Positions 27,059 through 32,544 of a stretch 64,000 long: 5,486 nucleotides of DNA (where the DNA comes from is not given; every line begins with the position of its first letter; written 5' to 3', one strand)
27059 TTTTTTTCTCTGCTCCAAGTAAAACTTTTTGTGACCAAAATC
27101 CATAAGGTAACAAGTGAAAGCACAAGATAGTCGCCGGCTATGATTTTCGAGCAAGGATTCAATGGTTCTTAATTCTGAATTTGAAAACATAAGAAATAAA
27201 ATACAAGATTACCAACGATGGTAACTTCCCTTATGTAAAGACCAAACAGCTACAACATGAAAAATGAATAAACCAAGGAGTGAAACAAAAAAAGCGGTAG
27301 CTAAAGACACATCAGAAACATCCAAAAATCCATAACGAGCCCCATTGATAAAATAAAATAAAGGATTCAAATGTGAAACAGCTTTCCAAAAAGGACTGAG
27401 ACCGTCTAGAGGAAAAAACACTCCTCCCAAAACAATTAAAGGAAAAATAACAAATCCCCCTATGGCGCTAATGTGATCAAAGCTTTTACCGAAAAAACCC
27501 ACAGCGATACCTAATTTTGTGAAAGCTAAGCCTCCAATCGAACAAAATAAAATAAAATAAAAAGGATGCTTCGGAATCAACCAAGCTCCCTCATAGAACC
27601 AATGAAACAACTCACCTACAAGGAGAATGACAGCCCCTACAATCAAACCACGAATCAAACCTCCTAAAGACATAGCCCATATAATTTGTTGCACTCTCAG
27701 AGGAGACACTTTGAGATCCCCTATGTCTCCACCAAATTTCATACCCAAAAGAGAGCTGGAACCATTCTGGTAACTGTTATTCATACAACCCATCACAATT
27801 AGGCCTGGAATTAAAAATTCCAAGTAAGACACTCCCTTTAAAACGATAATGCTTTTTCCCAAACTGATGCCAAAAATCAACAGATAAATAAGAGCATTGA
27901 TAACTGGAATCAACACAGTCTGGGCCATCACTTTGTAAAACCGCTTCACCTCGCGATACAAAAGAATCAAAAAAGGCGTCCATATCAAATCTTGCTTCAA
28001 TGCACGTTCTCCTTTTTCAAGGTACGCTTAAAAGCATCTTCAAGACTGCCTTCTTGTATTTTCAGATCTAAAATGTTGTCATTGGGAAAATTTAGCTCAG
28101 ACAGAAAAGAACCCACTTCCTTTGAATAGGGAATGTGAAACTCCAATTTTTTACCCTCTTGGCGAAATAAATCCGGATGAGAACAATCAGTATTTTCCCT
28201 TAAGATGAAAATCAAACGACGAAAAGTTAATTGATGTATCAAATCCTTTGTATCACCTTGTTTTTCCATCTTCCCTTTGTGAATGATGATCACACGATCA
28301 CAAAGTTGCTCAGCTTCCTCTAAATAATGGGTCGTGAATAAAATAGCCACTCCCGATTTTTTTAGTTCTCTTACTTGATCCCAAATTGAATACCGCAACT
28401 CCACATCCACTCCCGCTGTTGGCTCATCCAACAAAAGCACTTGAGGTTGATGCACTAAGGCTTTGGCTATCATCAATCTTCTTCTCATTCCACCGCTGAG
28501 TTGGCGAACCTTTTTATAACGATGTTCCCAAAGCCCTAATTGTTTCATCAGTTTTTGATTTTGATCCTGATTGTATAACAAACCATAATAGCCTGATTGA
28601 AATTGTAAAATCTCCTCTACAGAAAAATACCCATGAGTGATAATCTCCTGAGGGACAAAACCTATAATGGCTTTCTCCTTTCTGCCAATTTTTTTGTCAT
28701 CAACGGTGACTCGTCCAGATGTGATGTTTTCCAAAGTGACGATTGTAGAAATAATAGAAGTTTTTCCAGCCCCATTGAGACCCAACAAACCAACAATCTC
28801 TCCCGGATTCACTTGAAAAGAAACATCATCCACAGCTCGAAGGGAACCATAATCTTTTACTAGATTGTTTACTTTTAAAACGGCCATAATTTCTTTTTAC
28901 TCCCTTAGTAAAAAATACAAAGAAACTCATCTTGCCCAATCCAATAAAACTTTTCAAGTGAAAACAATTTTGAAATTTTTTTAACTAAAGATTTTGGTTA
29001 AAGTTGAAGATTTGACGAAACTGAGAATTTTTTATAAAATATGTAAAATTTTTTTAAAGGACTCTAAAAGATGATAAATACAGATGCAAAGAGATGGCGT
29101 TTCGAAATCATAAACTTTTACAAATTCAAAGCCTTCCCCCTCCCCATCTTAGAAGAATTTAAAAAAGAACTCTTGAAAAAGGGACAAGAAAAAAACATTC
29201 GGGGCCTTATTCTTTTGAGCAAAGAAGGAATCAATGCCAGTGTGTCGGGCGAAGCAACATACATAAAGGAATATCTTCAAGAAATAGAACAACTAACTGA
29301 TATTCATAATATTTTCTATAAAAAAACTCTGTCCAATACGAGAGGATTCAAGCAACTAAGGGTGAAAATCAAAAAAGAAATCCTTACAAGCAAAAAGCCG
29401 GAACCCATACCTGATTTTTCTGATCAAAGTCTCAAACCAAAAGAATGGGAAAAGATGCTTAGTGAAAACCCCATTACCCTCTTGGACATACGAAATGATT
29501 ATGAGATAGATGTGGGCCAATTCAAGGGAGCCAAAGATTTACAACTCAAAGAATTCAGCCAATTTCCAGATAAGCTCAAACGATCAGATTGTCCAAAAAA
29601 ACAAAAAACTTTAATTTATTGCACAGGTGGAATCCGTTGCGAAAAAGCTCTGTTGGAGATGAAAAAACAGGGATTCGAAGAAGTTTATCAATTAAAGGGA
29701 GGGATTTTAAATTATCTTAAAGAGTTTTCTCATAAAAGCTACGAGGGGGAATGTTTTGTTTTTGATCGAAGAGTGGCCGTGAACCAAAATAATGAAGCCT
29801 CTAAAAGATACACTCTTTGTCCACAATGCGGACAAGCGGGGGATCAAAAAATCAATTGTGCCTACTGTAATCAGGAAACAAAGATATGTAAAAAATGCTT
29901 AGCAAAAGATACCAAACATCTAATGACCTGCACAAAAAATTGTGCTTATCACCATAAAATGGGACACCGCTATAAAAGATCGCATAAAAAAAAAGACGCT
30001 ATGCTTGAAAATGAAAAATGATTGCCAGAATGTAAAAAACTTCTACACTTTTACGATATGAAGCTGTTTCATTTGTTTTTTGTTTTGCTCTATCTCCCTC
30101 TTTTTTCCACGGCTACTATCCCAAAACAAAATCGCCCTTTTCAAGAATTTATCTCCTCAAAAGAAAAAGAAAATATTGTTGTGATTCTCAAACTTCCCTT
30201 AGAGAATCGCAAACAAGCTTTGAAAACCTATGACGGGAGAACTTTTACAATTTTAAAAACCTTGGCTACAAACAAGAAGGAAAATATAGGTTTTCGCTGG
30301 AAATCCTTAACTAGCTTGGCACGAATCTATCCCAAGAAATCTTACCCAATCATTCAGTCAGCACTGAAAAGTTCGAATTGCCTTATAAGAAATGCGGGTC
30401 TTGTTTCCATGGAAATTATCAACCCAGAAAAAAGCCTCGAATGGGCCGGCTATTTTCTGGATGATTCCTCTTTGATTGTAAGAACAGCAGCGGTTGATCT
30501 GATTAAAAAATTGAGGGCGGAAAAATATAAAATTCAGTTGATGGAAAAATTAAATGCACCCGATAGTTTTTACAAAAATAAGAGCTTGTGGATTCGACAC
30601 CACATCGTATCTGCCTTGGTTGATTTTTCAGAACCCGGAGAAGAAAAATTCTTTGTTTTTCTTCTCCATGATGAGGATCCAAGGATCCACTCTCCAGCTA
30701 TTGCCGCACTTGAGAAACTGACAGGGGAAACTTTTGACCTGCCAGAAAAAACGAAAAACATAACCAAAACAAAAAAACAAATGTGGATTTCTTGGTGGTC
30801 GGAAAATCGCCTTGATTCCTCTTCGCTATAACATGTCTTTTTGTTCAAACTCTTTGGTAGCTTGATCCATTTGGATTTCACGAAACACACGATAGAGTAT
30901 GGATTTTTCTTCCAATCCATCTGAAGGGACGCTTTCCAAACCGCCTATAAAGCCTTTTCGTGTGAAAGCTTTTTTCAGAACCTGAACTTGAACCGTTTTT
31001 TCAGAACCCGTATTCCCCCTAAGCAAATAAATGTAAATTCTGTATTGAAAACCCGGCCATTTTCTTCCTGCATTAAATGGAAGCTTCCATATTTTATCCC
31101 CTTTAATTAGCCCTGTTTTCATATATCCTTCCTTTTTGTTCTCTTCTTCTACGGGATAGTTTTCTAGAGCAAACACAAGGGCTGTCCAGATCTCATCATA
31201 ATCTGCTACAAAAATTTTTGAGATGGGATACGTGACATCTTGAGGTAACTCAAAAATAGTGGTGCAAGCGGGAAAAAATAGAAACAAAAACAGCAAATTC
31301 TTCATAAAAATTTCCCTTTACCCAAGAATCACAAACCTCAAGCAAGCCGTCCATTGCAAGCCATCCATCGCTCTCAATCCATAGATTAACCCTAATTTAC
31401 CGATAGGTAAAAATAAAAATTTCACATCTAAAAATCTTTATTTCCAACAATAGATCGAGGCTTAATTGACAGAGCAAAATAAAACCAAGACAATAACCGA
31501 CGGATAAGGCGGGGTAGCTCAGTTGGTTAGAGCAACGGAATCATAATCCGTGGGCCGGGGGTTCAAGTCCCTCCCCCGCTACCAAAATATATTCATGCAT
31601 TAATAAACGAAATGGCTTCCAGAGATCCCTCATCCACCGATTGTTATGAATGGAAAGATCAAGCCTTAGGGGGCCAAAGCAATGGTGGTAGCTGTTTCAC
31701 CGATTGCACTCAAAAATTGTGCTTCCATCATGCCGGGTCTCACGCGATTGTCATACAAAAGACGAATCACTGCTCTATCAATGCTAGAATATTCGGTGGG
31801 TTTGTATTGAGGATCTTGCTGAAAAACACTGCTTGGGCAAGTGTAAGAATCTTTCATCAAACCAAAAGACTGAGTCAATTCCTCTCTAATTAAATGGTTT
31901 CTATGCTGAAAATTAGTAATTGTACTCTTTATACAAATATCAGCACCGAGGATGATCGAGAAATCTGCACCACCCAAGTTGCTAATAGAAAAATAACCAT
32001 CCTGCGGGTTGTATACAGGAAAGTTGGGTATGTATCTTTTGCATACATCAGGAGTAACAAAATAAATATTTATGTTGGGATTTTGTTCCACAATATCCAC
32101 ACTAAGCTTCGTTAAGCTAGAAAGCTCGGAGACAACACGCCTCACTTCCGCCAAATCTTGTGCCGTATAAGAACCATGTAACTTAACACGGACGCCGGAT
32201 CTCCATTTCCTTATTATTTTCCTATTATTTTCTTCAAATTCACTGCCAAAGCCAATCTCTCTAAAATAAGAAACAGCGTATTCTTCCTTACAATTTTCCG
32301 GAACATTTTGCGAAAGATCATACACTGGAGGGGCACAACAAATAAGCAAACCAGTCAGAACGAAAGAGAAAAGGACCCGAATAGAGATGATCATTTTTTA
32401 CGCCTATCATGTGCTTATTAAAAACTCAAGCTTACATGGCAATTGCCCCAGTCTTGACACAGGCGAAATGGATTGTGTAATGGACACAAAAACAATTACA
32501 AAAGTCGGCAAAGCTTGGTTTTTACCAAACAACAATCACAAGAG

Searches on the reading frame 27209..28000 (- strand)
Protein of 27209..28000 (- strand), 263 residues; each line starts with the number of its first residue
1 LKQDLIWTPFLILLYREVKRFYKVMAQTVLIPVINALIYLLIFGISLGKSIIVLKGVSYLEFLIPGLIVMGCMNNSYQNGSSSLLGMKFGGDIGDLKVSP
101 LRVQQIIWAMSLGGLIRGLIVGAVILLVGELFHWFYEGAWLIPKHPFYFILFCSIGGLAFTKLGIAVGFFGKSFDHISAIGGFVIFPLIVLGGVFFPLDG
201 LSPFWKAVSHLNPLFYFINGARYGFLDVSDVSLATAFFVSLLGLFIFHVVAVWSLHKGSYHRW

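Call 49: search_protein_families(library=pfam, proteins=[window:27209-28000:-], max_evalue=0.00001)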
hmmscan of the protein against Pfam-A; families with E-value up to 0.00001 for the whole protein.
window:27209-28000:- (263 aa): 2 families
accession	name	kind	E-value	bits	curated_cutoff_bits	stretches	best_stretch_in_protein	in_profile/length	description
PF01061.29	ABC2_membrane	-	3.5e-30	105.6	26.9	1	10-225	3-210/211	ABC-2 type transporter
PF12698.13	ABC2_membrane_3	-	3.4e-12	46.6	31.6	1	58-252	159-342/347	ABC-2 family transporter protein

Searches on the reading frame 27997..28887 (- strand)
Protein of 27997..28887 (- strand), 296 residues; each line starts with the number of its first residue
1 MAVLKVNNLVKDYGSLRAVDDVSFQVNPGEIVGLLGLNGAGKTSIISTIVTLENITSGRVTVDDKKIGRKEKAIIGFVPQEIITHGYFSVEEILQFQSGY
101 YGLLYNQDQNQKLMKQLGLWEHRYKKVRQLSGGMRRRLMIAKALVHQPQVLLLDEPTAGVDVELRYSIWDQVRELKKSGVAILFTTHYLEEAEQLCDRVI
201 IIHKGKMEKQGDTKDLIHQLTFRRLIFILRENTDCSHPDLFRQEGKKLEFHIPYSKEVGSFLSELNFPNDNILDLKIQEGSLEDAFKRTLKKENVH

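Call 49: search_protein_families(library=pfam, proteins=[window:27997-28887:-], max_evalue=0.00001)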
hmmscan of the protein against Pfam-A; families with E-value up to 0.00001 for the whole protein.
window:27997-28887:- (296 aa): 2 families
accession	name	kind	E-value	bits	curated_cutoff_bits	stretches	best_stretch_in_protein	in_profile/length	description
PF00005.33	ABC_tran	-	9.2e-32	110.9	25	1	20-158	2-137/137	ABC transporter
PF13304.12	AAA_21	-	2.3e-10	41.5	27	1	128-187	236-298/304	AAA domain, putative AbiEii toxin, Type IV TA system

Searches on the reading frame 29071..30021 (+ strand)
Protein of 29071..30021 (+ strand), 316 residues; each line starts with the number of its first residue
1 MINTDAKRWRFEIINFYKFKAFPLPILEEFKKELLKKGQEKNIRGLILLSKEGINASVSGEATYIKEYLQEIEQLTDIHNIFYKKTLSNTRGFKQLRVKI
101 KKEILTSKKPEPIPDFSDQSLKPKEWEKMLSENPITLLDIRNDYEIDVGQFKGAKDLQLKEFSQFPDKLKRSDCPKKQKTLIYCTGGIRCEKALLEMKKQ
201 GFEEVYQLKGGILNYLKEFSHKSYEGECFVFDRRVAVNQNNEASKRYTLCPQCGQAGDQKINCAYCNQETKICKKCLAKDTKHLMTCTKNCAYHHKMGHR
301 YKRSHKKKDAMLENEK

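Call 49: search_protein_families(library=pfam, proteins=[window:29071-30021:+], max_evalue=0.00001)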
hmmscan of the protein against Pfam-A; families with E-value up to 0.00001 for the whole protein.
window:29071-30021:+ (316 aa): 3 families
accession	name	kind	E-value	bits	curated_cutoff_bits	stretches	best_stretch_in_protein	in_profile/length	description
PF17773.7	UPF0176_N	-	2.3e-20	73.2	26.2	1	12-104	2-92/92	UPF0176 acylphosphatase like domain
PF00581.25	Rhodanese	-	1.2e-11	45.4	22.2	1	123-216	2-100/102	Rhodanese-like domain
PF12368.13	Rhodanese_C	-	1e-09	39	26.9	1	225-292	1-66/66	Rhodanase C-terminal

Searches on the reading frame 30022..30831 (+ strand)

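Call 49: search_protein_families(library=pfam, proteins=[window:30022-30831:+], max_evalue=0.00001)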
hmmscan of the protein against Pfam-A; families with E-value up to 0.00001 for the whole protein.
window:30022-30831:+ (269 aa): 1 family
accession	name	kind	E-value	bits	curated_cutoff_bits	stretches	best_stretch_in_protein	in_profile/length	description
PF13646.12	HEAT_2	-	5.2e-08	33.5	27.7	0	85-159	10-85/88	HEAT repeats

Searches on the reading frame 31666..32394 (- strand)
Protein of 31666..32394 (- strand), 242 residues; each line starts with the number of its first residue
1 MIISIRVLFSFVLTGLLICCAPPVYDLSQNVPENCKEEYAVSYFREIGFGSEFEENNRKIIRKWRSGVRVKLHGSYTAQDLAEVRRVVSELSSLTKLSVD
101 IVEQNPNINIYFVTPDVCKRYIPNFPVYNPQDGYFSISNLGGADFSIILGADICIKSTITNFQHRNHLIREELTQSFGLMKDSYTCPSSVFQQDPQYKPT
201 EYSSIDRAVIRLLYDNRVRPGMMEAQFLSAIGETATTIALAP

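Call 49: search_protein_families(library=pfam, proteins=[window:31666-32394:-], max_evalue=0.00001)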
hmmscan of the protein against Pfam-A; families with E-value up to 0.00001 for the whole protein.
window:31666-32394:- (242 aa): 1 family
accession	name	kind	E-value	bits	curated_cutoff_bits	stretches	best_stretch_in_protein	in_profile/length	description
PF11150.13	DUF2927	-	1.2e-31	110.9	26.2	1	39-229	3-202/206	Protein of unknown function (DUF2927)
